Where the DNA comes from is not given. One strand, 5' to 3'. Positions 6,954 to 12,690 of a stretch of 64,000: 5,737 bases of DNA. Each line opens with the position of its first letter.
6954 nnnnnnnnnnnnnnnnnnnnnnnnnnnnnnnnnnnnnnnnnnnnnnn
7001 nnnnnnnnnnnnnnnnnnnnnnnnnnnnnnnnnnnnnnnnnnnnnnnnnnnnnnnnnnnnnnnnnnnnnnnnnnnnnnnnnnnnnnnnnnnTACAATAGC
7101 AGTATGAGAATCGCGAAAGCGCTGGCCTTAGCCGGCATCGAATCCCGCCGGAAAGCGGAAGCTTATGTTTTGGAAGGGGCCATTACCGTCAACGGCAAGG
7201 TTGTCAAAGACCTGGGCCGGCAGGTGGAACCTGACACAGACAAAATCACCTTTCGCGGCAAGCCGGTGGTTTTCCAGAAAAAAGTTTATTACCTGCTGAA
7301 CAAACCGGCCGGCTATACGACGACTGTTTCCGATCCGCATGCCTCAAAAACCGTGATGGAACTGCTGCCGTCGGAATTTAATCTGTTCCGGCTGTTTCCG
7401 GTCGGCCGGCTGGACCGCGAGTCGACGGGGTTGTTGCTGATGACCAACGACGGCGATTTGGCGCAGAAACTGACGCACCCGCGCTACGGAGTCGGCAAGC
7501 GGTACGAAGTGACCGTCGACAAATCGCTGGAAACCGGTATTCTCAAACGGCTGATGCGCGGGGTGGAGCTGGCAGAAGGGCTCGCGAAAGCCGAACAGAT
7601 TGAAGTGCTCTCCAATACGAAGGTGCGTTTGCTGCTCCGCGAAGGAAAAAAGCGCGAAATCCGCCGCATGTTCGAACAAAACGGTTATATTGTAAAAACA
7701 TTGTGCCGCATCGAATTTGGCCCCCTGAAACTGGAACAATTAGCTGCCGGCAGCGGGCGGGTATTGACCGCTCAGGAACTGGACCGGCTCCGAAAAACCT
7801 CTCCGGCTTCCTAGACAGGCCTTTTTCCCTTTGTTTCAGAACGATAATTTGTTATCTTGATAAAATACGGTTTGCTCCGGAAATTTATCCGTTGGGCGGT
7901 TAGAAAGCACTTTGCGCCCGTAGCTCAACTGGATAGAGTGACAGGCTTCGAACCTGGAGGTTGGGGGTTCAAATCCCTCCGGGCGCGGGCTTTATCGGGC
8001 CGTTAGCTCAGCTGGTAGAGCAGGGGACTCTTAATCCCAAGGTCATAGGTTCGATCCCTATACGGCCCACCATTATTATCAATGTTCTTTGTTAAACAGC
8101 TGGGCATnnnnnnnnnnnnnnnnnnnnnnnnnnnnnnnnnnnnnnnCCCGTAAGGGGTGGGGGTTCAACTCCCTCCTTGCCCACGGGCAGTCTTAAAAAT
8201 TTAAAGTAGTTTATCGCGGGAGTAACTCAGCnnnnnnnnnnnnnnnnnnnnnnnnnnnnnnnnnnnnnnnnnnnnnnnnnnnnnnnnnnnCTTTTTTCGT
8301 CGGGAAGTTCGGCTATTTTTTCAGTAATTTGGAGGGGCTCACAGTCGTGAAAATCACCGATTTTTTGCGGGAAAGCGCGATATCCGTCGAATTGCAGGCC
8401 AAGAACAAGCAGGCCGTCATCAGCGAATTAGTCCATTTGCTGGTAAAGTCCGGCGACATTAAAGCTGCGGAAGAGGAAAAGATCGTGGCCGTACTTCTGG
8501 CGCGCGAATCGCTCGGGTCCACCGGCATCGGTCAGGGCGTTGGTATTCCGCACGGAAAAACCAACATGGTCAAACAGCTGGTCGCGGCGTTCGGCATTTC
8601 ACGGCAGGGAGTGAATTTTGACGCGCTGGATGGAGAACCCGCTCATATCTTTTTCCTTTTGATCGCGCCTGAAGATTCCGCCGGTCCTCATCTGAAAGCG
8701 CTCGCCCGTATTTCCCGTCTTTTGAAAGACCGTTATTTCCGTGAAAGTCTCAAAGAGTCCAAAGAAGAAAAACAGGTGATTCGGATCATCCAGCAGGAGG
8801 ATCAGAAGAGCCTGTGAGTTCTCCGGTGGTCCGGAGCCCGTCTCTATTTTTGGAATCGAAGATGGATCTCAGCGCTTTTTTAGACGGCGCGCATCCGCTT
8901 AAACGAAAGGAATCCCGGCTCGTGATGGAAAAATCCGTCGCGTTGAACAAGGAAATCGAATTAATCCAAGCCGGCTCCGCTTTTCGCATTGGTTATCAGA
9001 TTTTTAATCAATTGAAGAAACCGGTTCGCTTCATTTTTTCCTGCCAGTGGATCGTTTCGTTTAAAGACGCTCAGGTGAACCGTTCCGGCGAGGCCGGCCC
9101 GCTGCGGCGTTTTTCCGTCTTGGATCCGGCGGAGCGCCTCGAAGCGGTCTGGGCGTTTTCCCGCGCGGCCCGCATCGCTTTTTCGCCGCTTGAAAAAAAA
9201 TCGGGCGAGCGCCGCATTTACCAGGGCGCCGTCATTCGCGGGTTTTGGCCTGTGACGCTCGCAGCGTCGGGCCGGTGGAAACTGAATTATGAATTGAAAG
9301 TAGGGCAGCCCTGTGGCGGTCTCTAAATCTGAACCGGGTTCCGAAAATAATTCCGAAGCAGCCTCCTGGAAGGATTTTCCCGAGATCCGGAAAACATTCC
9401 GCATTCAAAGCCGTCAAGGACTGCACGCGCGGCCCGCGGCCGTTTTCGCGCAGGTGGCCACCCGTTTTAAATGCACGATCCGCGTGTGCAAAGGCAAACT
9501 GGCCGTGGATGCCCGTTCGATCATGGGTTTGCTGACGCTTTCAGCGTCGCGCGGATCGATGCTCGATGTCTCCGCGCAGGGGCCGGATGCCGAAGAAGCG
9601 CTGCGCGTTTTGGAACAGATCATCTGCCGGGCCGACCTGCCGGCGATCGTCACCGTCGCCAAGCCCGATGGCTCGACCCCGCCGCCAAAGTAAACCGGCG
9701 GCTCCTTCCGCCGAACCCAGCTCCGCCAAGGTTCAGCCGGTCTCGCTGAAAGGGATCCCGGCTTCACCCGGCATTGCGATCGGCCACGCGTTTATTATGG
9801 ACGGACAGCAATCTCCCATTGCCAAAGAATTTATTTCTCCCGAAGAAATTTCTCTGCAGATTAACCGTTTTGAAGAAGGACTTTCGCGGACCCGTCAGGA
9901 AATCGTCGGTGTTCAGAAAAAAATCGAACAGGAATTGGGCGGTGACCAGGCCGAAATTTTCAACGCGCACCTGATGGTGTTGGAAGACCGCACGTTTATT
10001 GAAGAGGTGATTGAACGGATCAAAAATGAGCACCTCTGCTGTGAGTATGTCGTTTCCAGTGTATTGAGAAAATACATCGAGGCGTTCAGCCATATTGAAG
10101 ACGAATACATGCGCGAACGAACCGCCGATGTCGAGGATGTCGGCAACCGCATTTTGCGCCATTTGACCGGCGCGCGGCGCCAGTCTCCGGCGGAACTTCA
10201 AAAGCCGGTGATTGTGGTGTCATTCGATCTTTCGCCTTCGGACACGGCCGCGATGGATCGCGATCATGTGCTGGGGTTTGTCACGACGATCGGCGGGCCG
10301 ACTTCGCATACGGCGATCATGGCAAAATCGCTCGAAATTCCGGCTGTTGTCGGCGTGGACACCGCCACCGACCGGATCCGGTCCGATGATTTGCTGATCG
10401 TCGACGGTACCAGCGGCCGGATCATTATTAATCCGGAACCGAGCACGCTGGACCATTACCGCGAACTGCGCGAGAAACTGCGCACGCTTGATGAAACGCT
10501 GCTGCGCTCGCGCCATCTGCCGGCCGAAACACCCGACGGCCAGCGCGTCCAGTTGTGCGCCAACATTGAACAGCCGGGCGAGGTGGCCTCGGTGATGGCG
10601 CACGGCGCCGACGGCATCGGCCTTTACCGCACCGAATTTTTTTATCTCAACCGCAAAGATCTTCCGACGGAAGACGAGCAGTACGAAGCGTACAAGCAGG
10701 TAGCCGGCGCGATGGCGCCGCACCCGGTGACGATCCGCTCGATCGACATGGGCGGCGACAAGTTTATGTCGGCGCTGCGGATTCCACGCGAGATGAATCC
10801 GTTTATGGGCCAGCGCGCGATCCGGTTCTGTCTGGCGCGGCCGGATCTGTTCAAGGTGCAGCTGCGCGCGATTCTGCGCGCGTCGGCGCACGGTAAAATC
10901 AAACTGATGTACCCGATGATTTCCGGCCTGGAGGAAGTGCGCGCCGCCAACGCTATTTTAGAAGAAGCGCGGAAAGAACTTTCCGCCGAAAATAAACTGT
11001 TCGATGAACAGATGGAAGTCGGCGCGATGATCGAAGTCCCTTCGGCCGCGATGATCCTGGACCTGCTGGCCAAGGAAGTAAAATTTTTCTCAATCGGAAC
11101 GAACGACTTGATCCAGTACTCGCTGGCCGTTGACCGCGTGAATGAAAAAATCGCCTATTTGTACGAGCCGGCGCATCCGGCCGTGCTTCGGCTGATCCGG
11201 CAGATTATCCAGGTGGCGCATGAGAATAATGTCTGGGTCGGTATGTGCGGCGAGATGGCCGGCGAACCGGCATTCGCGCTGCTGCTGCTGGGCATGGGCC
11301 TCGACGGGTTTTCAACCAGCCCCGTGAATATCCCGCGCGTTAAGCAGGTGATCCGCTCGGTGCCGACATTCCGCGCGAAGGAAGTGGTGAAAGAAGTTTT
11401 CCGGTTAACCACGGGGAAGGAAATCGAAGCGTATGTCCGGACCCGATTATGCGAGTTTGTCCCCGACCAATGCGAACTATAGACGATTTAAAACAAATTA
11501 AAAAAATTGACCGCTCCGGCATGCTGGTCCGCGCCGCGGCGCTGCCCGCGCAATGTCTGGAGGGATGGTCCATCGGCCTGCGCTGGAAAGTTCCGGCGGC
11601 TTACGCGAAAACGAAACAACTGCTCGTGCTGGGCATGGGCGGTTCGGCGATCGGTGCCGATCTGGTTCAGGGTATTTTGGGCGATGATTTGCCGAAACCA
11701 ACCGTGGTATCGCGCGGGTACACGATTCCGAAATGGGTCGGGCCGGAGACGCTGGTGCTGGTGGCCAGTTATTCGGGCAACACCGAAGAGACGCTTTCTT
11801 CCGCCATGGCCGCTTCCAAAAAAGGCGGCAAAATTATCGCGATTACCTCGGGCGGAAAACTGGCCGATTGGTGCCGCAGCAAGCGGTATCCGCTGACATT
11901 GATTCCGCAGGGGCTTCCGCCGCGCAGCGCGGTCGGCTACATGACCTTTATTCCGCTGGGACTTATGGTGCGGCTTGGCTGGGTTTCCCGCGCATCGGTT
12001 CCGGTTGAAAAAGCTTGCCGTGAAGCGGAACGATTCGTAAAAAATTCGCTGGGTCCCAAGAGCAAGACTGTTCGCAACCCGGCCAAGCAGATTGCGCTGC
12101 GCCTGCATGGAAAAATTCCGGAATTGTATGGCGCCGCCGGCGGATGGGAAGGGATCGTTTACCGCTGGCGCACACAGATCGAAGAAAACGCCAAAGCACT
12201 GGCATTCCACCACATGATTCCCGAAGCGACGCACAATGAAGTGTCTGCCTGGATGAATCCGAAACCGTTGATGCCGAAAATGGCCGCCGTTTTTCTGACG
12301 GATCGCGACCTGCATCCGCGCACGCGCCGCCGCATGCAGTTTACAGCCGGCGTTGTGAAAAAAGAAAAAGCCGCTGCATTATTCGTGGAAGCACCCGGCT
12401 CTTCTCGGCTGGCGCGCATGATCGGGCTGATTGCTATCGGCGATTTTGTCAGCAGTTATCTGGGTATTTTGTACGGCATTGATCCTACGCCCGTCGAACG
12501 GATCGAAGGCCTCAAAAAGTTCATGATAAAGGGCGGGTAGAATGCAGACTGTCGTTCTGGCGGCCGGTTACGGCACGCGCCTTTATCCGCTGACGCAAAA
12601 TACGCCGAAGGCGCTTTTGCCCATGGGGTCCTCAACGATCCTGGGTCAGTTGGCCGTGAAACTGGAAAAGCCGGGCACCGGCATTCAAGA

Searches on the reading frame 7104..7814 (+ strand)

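Call 7: search_protein_families(library=pfam, proteins=[window:7104-7814:+], max_evalue=0.001)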
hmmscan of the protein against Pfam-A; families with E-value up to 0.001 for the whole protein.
window:7104-7814:+ (236 aa): 3 families
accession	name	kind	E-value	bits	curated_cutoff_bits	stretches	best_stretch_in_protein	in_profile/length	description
PF00849.27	PseudoU_synth_2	-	1.8e-24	87.2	26.8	1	62-192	2-152/152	RNA pseudouridylate synthase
PF01479.30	S4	-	2.4e-10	40.4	22.8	1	1-44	1-45/48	S4 domain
PF22421.1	SYY_C-terminal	-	3.6e-05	24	27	1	3-63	21-81/83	Tyrosine--tRNA ligase SYY-like C-terminal domain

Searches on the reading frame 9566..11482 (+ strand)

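Call 7: search_protein_families(library=pfam, proteins=[window:9566-11482:+], max_evalue=0.001)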
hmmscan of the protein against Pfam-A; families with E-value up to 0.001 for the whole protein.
window:9566-11482:+ (638 aa): 3 families
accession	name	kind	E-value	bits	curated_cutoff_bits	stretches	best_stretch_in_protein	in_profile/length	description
PF02896.24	PEP-utilizers_C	-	3.1e-117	391.4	22.8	1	314-599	6-291/293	PEP-utilising enzyme, PEP-binding domain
PF05524.18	PEP-utilisers_N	-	1.3e-32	112.9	24.4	1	62-185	1-121/121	PEP-utilising enzyme, N-terminal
PF00391.29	PEP-utilizers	-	3.7e-25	87.8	23.1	1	212-284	2-72/72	PEP-utilising enzyme, mobile domain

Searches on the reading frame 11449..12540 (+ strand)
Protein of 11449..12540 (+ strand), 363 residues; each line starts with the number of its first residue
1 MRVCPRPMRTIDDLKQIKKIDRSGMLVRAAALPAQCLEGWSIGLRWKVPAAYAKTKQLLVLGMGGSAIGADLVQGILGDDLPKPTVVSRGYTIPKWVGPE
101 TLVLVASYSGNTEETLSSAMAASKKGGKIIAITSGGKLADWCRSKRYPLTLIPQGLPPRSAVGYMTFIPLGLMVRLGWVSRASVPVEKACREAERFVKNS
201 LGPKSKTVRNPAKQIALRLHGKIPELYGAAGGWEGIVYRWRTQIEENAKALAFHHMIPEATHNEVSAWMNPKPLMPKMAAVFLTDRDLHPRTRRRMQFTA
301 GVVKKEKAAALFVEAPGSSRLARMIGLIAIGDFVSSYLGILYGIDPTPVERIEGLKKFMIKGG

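Call 7: search_protein_families(library=pfam, proteins=[window:11449-12540:+], max_evalue=0.001)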
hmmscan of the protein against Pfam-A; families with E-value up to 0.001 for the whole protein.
window:11449-12540:+ (363 aa): 3 families
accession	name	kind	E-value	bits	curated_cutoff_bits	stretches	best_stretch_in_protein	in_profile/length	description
PF10432.14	bact-PGI_C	-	1.1e-45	155.7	24.5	1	210-358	3-150/151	Bacterial phospho-glucose isomerase C-terminal SIS domain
PF01380.27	SIS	-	1.7e-06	28.3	25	1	53-135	3-89/131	SIS domain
PF13580.11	SIS_2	-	0.00035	21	27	0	102-134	106-138/138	SIS domain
